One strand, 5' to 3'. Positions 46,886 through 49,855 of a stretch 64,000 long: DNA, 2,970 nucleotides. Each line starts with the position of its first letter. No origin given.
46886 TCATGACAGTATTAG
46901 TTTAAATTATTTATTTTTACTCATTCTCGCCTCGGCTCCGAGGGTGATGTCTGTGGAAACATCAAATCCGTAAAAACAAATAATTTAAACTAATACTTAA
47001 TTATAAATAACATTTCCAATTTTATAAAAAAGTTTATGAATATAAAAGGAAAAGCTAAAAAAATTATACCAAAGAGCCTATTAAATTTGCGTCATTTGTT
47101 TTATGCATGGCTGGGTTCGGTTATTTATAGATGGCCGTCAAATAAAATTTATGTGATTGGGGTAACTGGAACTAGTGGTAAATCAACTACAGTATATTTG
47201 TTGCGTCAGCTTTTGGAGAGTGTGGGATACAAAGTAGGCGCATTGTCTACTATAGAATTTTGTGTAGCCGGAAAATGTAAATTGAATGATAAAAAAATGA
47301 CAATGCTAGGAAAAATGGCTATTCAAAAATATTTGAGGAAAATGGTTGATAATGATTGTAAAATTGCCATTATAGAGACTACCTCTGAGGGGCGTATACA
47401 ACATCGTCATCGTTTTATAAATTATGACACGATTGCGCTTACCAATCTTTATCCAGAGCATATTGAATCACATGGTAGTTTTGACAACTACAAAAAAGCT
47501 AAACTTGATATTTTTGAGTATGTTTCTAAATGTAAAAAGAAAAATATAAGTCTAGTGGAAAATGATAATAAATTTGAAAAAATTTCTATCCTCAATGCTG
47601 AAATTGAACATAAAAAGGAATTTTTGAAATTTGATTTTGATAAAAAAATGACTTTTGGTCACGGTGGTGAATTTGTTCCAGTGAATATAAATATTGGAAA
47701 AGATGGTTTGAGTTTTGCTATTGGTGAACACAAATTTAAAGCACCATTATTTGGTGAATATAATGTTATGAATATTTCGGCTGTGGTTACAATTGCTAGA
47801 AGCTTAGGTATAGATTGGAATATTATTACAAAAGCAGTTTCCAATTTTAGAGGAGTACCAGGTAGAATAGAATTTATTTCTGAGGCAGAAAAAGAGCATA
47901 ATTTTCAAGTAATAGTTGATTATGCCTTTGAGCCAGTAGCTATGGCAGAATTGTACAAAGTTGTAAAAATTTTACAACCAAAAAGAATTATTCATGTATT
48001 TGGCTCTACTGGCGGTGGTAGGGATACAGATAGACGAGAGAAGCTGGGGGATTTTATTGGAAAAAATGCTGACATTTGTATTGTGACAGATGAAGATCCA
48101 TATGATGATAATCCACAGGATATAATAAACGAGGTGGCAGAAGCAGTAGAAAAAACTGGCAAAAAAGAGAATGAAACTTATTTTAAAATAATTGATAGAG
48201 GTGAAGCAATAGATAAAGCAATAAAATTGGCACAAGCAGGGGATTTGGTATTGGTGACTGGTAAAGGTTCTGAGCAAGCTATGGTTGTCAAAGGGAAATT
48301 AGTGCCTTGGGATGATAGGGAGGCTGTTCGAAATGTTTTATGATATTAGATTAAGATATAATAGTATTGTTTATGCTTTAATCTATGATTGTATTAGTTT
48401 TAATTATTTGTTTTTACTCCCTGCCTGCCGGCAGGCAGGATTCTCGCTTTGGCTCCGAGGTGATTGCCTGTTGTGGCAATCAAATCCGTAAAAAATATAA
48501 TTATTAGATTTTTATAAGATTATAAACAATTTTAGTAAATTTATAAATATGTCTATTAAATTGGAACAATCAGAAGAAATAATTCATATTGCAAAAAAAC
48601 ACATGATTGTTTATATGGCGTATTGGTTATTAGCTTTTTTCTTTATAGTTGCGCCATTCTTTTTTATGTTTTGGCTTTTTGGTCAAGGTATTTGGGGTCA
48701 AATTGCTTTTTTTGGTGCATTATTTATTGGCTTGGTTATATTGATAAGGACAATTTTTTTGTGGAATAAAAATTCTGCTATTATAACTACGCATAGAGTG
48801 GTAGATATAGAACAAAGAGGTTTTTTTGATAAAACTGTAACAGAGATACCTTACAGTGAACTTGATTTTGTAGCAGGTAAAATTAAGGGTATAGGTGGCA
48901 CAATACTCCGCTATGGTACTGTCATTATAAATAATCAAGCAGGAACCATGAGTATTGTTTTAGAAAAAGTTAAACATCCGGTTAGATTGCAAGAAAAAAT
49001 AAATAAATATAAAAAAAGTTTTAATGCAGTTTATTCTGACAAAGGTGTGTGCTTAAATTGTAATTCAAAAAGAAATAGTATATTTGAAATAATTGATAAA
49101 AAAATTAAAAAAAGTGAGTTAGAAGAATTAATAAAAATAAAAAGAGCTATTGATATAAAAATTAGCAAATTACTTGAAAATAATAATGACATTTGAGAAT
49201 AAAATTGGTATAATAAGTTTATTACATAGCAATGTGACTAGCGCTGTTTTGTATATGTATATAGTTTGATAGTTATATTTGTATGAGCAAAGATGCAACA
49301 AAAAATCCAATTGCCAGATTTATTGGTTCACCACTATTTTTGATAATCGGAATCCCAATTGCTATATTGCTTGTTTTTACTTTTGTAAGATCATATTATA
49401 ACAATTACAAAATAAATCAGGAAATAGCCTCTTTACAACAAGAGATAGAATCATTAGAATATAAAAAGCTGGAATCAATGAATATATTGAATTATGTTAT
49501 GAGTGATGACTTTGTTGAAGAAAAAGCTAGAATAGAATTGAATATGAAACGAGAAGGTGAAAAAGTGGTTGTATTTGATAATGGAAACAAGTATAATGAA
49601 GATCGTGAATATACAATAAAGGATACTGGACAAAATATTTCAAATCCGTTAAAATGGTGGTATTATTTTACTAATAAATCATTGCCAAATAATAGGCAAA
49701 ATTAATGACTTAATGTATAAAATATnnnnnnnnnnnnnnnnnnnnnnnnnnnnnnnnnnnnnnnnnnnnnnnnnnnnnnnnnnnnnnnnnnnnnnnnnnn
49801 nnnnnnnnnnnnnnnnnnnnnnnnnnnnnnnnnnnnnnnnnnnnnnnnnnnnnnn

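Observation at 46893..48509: Two copies of a structured roughly 100-nt intergenic element with compensatory hairpin changes flank the Mur ligase gene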

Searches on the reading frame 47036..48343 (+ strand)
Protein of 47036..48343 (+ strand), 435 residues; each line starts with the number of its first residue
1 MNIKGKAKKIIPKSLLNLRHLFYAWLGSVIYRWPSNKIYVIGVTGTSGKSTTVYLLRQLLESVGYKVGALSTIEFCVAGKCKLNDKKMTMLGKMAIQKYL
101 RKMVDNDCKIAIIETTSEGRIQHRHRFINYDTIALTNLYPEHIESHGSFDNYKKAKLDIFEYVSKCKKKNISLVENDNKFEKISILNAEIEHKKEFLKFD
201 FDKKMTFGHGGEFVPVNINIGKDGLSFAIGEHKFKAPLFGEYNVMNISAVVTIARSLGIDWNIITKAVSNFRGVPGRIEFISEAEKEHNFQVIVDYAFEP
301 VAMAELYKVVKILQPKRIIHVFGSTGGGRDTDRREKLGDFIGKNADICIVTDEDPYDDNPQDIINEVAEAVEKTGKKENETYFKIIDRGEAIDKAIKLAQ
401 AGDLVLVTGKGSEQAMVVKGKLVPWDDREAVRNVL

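Call 15: search_protein_families(library=pfam, proteins=[window:47036-48343:+])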
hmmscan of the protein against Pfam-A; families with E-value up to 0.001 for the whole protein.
window:47036-48343:+ (435 aa): 3 families
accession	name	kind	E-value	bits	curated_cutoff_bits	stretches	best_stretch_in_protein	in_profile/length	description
PF08245.18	Mur_ligase_M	-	4e-33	115.5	24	1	43-253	1-199/200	Mur ligase middle domain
PF02875.26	Mur_ligase_C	-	2.3e-22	80.6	28.4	1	276-411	1-127/127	Mur ligase, glutamate ligase domain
PF00437.27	T2SSE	-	0.00059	19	24.9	0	295-363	123-187/370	Type II/IV secretion system protein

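Call 20: find_encoding_contigs(protein=window:47036-48343:+, flank=6000, max_places=10)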
Protein window:47036-48343:+ (435 aa): 23 contigs read that carry it; 4 places shown.
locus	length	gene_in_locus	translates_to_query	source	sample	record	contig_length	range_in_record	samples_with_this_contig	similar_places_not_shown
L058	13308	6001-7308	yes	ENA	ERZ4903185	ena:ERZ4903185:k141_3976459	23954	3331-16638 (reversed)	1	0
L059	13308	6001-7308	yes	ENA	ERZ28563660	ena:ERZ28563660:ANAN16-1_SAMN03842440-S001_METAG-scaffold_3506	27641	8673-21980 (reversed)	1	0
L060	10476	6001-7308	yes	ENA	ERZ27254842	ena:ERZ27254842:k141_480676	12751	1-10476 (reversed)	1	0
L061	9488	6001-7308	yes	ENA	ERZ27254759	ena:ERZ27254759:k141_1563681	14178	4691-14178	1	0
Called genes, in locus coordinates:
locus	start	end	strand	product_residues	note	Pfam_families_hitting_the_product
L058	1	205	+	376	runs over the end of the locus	PF00578:AhpC-TSA, PF08534:Redoxin (weak), PF13905:Thioredoxin_8, PF17991:Thioredoxin_10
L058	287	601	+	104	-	-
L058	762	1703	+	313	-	PF00156:Pribosyltran (weak)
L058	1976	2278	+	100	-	-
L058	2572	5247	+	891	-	PF00690:Cation_ATPase_N, PF00122:E1-E2_ATPase, PF00702:Hydrolase, PF13246:Cation_ATPase, PF08282:Hydrolase_3 (weak), PF00689:Cation_ATPase_C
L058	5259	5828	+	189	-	PF01997:Translin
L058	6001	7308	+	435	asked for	PF08245:Mur_ligase_M, PF02875:Mur_ligase_C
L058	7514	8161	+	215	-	-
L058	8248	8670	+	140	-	PF04977:DivIC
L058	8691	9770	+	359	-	PF13624:SurA_N_3 (faint), PF13145:Rotamase_2 (weak), PF13616:Rotamase_3, PF00639:Rotamase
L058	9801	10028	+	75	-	-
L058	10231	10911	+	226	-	PF02463:SMC_N (weak), PF00005:ABC_tran, PF13401:AAA_22 (weak), PF13304:AAA_21 (faint)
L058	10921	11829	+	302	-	PF18075:FtsX_ECD, PF02687:FtsX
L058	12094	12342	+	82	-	PF13376:OmdA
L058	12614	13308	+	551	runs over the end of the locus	PF25973:BSH_CzcB (weak), PF25967:RND-MFP_C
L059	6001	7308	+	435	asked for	PF08245:Mur_ligase_M, PF02875:Mur_ligase_C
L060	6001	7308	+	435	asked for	PF08245:Mur_ligase_M, PF02875:Mur_ligase_C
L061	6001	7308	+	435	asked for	PF08245:Mur_ligase_M, PF02875:Mur_ligase_C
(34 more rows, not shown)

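Call 24: find_homologous_proteins(query=window:47036-48343:+, max_evalue=1e-60)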
Query window:47036-48343:+ (435 aa): 6279 proteins with E <= 1e-60 among 8000 candidates; the best 120 are listed.
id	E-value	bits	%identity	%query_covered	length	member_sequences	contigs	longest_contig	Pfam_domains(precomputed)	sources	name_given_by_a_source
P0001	5.1e-290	980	100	100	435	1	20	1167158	PF02875.27,PF08245.19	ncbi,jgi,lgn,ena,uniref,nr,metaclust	ncbi:MAG: hypothetical protein A2725_04065 [Candidatus Magasanikbacteria bacterium RIFCSPHIGHO2_01_F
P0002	9.5e-216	735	76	97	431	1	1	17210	PF02875.27,PF08245.19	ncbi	-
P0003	7.0e-212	722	73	100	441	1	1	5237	PF02875.27,PF08245.19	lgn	-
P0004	1.7e-202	691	66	100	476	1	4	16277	PF02875.27,PF08245.19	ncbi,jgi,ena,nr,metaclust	ncbi:MAG: hypothetical protein A2224_02115 [Candidatus Magasanikbacteria bacterium RIFOXYA2_FULL_40_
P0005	8.4e-202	689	67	100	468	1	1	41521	PF02875.27,PF08245.19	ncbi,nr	ncbi:MAG: UDP-N-acetylmuramyl-tripeptide synthetase [bacterium]|nr:UDP-N-acetylmuramyl-tripeptide sy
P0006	4.2e-198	677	69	100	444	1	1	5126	PF02875.27,PF08245.19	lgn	-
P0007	6.5e-195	666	68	95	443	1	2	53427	PF02875.27,PF08245.19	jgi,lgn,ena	-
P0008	3.2e-194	664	69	100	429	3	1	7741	PF02875.27,PF08245.19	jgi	-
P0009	7.4e-193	659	68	100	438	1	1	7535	PF02875.27,PF08245.19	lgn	-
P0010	1.4e-191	655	66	95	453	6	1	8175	PF02875.27,PF08245.19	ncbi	ncbi:MAG: hypothetical protein A2301_03360, partial [Candidatus Magasanikbacteria bacterium RIFOXYB2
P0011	4.4e-191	654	67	98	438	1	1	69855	PF02875.27,PF08245.19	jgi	jgi:UDP-N-acetylmuramoyl-L-alanyl-D-glutamate--2,6-diaminopimelate ligase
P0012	1.2e-189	649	67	99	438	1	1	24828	PF02875.27,PF08245.19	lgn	-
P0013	6.6e-189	646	67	99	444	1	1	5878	PF02875.27,PF08245.19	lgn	-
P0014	6.8e-188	643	66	100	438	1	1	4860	PF02875.27,PF08245.19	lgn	-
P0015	6.4e-184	630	67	98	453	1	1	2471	PF02875.27,PF08245.19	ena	-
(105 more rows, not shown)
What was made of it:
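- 47036..48343 (+): murE-type Mur ligase (435 aa), a core gene that lies between the copies but is not part of the element. calls 15, 24
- murE is a core peptidoglycan gene (calls 15, 24).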

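Call 26: find_encoding_contigs(protein=P0002, flank=5000, max_places=2)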
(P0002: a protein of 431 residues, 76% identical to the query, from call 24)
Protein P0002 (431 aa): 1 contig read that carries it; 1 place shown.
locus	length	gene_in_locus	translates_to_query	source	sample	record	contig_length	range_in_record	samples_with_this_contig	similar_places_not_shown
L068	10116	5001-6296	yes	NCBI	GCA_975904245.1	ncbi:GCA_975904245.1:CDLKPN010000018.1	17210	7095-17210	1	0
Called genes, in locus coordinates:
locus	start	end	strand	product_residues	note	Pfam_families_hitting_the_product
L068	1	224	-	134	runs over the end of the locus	-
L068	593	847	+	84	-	-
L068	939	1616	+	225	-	-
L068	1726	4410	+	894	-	PF00690:Cation_ATPase_N, PF00122:E1-E2_ATPase, PF00702:Hydrolase, PF13246:Cation_ATPase, PF08282:Hydrolase_3 (weak), PF00689:Cation_ATPase_C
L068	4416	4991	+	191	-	PF01997:Translin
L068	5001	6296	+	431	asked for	PF08245:Mur_ligase_M, PF02875:Mur_ligase_C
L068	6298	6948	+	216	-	-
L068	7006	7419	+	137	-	PF04977:DivIC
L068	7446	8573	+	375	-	PF13623:SurA_N_2 (weak), PF13624:SurA_N_3, PF09312:SurA_N (weak), PF13145:Rotamase_2, PF13616:Rotamase_3, PF00639:Rotamase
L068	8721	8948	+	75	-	-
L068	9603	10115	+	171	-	?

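Call 27: find_encoding_contigs(protein=P0003, flank=5000, max_places=2)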
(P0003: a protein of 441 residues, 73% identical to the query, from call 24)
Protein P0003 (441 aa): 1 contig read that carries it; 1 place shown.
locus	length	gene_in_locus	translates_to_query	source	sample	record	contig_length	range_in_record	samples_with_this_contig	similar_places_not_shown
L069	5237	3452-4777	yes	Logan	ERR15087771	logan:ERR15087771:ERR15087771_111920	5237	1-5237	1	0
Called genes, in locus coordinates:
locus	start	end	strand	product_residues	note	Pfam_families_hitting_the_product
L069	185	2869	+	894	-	PF00690:Cation_ATPase_N, PF00122:E1-E2_ATPase, PF00702:Hydrolase, PF13246:Cation_ATPase, PF08282:Hydrolase_3 (weak), PF00689:Cation_ATPase_C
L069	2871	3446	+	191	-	PF01997:Translin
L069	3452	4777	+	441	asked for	PF08245:Mur_ligase_M, PF02875:Mur_ligase_C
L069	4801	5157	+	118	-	PF05635:23S_rRNA_IVP, PF22296:bAvd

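Call 28: find_encoding_contigs(protein=P0005, flank=5000, max_places=2)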
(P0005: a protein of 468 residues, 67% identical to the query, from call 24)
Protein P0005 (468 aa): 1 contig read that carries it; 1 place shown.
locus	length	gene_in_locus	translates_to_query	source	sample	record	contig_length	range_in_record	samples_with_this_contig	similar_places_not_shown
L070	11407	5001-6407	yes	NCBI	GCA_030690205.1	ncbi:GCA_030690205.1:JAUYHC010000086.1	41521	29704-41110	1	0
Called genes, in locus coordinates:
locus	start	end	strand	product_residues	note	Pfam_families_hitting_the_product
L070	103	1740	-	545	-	PF03023:MurJ, PF01554:MatE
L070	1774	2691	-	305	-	PF01544:CorA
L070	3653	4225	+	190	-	PF01997:Translin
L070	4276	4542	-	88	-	-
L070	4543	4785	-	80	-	-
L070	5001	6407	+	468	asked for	PF08245:Mur_ligase_M, PF02875:Mur_ligase_C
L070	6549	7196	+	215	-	-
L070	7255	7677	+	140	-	PF04977:DivIC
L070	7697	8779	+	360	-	PF13624:SurA_N_3, PF13623:SurA_N_2, PF13616:Rotamase_3, PF00639:Rotamase, PF13145:Rotamase_2 (weak)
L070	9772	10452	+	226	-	PF02463:SMC_N (weak), PF00005:ABC_tran, PF13401:AAA_22 (weak), PF13304:AAA_21 (faint)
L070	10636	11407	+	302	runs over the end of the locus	PF18075:FtsX_ECD, PF02687:FtsX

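Call 43: find_encoding_contigs(protein=P0004, flank=4000, max_places=1)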
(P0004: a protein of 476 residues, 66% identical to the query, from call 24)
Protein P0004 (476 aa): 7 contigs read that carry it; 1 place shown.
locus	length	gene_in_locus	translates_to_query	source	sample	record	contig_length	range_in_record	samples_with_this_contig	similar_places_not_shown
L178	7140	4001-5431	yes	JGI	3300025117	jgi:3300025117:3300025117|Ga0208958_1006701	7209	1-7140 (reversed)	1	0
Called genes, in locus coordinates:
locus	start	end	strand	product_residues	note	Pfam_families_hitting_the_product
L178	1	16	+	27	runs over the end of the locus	?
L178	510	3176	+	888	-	PF00690:Cation_ATPase_N, PF00122:E1-E2_ATPase, PF00702:Hydrolase, PF13246:Cation_ATPase, PF08282:Hydrolase_3 (faint), PF00689:Cation_ATPase_C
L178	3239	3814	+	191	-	PF01997:Translin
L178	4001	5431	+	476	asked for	PF08245:Mur_ligase_M, PF02875:Mur_ligase_C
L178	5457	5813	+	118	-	PF05635:23S_rRNA_IVP, PF22296:bAvd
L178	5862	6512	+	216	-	-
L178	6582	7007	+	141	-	PF04977:DivIC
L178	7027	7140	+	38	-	?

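Call 44: find_encoding_contigs(protein=P0007, flank=4000, max_places=1)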
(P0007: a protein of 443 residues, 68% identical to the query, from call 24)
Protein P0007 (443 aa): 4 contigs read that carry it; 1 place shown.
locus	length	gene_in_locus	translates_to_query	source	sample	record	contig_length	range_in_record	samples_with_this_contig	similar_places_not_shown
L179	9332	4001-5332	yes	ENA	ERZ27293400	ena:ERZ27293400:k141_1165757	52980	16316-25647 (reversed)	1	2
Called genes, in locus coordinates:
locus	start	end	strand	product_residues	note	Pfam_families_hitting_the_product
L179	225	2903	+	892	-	PF00690:Cation_ATPase_N, PF00122:E1-E2_ATPase, PF00702:Hydrolase, PF13246:Cation_ATPase, PF00689:Cation_ATPase_C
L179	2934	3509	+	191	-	PF01997:Translin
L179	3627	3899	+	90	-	-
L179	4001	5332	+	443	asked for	PF08245:Mur_ligase_M, PF02875:Mur_ligase_C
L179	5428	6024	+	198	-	-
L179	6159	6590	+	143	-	PF04977:DivIC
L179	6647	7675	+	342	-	PF13624:SurA_N_3, PF13623:SurA_N_2, PF13145:Rotamase_2, PF13616:Rotamase_3, PF00639:Rotamase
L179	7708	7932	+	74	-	-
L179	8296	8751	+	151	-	-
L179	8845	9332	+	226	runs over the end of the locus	PF02463:SMC_N (weak), PF00005:ABC_tran, PF13401:AAA_22 (weak), PF13304:AAA_21 (faint)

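Call 45: find_encoding_contigs(protein=P0011, flank=4000, max_places=1)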
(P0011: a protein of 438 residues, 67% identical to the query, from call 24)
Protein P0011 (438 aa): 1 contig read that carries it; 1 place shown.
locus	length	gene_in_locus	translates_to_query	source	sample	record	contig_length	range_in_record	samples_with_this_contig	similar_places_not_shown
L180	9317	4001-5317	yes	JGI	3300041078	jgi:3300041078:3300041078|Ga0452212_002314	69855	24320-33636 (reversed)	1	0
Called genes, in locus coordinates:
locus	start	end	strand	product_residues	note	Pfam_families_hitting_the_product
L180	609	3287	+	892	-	PF00690:Cation_ATPase_N, PF00122:E1-E2_ATPase, PF00702:Hydrolase, PF13246:Cation_ATPase, PF08282:Hydrolase_3 (weak), PF00689:Cation_ATPase_C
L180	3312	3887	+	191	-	PF01997:Translin, PF02255:PTS_IIA (faint)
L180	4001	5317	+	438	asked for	PF08245:Mur_ligase_M, PF02875:Mur_ligase_C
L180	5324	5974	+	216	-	-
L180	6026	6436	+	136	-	PF04977:DivIC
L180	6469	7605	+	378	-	PF13623:SurA_N_2, PF13624:SurA_N_3, PF13145:Rotamase_2 (weak), PF13616:Rotamase_3, PF00639:Rotamase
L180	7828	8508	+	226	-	PF00005:ABC_tran, PF02463:SMC_N (weak), PF13401:AAA_22 (weak), PF13304:AAA_21 (faint)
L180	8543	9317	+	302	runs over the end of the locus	PF18075:FtsX_ECD, PF02687:FtsX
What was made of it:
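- On Integron attC: Conserved synteny in six relatives (calls 26-28, 43-45).
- murE and translin are in the same place in six relatives without the element (calls 26-28, 43-45).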

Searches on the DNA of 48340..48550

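Call 14: search_rna_families(source=window, start=48340, end=48550, threshold=evalue, max_evalue=10, show_alignments=3)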
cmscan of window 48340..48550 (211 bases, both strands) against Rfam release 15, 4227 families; matches with E-value up to 10: 6.
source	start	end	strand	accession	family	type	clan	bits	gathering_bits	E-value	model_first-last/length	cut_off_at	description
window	48355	48425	+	RF01455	DPB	Cis-reg;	-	15.6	40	6.5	1-86/86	no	Stem loopII regulatory element in POLB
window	48439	48548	+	RF01568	DdR18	Gene; snRNA; snoRNA; HACA-box;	-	15.4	80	3.7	1-147/147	no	Dictyostelium snoRNA DdR18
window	48340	48509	+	RF00458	IRES_Cripavirus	Cis-reg; IRES;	-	15.3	44.5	1.1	1-196/196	no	Cripavirus internal ribosome entry site (IRES)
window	48340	48480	+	RF04128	MIR8562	Gene; miRNA;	-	13.7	211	2.3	90-242/242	5'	MIR8562 microRNA precursor family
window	48393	48550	+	RF02545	SSU_trypano_mito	Gene; rRNA;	CL00111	12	60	2.7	1-414/623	3'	Trypanosomatid mitochondrial small subunit ribosomal RNA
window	48347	48385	-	RF02707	TeloSII_ncR33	Gene; sRNA;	-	9.9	105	7.1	23-61/297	no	TeloSII non coding RNA 33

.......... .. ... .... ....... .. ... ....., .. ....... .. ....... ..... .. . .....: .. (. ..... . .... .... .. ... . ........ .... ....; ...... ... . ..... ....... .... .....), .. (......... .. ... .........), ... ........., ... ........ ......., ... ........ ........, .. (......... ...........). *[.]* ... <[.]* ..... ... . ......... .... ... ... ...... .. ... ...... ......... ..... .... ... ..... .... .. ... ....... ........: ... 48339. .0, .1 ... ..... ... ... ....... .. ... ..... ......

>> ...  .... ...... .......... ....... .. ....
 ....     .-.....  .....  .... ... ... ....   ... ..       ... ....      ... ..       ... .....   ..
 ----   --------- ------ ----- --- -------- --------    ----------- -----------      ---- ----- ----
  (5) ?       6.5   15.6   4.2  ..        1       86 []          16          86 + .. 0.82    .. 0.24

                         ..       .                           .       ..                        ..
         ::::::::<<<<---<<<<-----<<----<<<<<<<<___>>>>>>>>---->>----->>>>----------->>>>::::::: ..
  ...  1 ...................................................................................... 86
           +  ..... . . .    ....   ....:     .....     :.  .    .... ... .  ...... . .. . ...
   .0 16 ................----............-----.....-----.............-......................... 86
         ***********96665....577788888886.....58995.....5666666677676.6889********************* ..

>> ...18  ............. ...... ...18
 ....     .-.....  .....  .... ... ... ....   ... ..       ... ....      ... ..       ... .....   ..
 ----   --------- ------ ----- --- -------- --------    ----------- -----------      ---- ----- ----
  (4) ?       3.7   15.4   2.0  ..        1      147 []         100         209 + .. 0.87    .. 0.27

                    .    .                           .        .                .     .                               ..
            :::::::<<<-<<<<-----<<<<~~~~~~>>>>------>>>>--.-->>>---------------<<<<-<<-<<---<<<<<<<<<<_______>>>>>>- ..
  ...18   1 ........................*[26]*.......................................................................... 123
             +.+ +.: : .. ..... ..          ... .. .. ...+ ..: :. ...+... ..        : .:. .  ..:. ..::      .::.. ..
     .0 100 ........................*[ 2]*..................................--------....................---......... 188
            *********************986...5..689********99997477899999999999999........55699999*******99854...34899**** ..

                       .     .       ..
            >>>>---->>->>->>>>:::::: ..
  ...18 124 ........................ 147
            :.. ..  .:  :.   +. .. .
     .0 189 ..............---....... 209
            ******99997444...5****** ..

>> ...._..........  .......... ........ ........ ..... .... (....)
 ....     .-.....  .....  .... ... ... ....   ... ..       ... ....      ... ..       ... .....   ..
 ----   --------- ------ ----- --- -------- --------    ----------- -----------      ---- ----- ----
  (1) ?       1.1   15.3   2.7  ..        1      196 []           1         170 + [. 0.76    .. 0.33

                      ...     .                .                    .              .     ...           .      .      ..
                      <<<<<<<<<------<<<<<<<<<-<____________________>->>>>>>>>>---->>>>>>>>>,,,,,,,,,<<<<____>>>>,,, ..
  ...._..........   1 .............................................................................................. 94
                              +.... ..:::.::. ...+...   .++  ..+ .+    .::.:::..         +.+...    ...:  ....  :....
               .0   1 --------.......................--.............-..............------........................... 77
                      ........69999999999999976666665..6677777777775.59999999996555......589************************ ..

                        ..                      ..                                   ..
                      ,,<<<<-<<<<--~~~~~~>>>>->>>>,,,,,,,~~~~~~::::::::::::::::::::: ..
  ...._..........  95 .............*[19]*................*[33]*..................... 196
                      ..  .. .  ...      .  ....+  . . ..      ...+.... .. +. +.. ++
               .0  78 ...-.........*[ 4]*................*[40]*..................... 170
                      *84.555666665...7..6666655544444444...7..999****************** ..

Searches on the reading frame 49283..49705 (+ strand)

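Call 15: search_protein_families(library=pfam, proteins=[window:49283-49705:+])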
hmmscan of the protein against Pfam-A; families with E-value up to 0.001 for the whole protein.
window:49283-49705:+ (140 aa): 1 family
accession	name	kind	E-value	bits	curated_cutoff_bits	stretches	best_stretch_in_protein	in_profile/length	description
PF04977.20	DivIC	-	1e-11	44.9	28.9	1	27-98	5-77/80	Septum formation initiator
